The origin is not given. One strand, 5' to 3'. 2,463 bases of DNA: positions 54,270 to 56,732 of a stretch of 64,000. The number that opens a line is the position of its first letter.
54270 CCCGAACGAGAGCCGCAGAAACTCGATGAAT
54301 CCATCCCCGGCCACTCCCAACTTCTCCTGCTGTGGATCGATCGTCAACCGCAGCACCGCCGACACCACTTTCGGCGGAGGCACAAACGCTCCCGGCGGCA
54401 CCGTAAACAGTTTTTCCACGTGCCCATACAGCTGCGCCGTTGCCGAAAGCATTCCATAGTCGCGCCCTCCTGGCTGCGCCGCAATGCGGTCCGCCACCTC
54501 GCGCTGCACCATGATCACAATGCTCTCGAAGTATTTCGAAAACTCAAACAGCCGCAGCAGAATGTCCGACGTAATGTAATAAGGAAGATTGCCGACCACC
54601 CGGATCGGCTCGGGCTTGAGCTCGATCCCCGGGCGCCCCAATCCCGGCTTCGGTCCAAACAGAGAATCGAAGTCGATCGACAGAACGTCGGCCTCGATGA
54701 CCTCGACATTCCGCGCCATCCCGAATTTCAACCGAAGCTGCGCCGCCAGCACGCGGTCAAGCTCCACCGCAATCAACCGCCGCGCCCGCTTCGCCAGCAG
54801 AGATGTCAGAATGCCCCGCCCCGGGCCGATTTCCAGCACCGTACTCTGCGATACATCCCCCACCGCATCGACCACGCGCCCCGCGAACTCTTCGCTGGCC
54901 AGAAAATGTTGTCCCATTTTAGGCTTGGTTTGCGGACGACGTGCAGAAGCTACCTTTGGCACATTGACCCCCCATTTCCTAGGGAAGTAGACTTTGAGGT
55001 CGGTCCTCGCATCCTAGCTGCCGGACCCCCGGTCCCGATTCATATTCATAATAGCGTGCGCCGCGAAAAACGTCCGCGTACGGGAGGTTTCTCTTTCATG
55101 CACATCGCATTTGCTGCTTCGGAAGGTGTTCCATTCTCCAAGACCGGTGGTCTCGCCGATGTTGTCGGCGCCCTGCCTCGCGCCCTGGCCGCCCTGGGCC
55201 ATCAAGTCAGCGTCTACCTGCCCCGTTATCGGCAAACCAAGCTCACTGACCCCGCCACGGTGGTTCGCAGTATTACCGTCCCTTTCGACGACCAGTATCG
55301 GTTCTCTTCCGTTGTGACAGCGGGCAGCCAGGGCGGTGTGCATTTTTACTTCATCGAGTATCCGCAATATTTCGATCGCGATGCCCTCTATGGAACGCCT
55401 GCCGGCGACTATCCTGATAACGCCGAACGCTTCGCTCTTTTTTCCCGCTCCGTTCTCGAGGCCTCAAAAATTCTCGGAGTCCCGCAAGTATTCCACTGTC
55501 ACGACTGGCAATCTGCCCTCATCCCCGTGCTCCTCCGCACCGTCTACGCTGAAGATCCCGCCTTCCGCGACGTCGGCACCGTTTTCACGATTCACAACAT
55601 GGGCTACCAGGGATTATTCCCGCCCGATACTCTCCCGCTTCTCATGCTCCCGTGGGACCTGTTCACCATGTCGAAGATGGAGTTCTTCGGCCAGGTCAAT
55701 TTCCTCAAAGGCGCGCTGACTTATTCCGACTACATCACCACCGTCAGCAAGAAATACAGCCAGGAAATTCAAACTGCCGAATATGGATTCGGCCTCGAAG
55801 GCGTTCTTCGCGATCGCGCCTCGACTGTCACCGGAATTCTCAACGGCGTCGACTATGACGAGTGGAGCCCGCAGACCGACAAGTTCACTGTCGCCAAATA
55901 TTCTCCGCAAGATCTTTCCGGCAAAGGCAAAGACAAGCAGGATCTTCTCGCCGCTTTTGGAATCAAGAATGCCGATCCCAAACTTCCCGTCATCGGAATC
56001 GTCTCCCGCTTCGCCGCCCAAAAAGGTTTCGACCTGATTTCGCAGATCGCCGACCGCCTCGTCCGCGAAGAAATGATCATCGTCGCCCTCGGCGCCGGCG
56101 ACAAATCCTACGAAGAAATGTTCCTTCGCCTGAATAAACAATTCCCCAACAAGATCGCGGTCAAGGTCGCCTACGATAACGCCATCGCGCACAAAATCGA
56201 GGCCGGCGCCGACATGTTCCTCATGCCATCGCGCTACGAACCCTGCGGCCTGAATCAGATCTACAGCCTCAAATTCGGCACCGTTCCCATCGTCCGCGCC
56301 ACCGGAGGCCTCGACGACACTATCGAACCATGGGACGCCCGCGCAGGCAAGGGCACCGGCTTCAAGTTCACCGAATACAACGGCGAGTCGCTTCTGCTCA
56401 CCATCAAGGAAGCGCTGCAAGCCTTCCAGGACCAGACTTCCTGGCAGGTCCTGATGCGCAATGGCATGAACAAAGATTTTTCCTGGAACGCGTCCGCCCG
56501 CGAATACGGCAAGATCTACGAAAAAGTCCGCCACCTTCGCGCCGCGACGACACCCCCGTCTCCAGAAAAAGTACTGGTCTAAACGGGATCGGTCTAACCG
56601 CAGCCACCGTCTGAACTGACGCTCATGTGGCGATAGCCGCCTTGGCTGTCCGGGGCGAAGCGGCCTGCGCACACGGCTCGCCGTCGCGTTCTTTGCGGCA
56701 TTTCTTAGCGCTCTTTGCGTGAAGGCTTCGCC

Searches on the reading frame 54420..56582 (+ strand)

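Call 76: search_protein_families(library=pfam, proteins=[window:54420-56582:+], max_evalue=0.00001)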
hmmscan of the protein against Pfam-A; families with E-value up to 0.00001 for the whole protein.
window:54420-56582:+ (720 aa): 3 families
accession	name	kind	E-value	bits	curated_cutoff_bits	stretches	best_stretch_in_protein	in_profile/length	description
PF08323.17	Glyco_transf_5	-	1.6e-82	277.3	22.7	1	228-464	1-238/239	Starch synthase catalytic domain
PF00534.26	Glycos_transf_1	-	2.3e-13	50.5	26.4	1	516-667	9-157/172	Glycosyl transferases group 1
PF13692.12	Glyco_trans_1_4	-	3e-06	28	27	1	523-638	2-118/142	Glycosyl transferases group 1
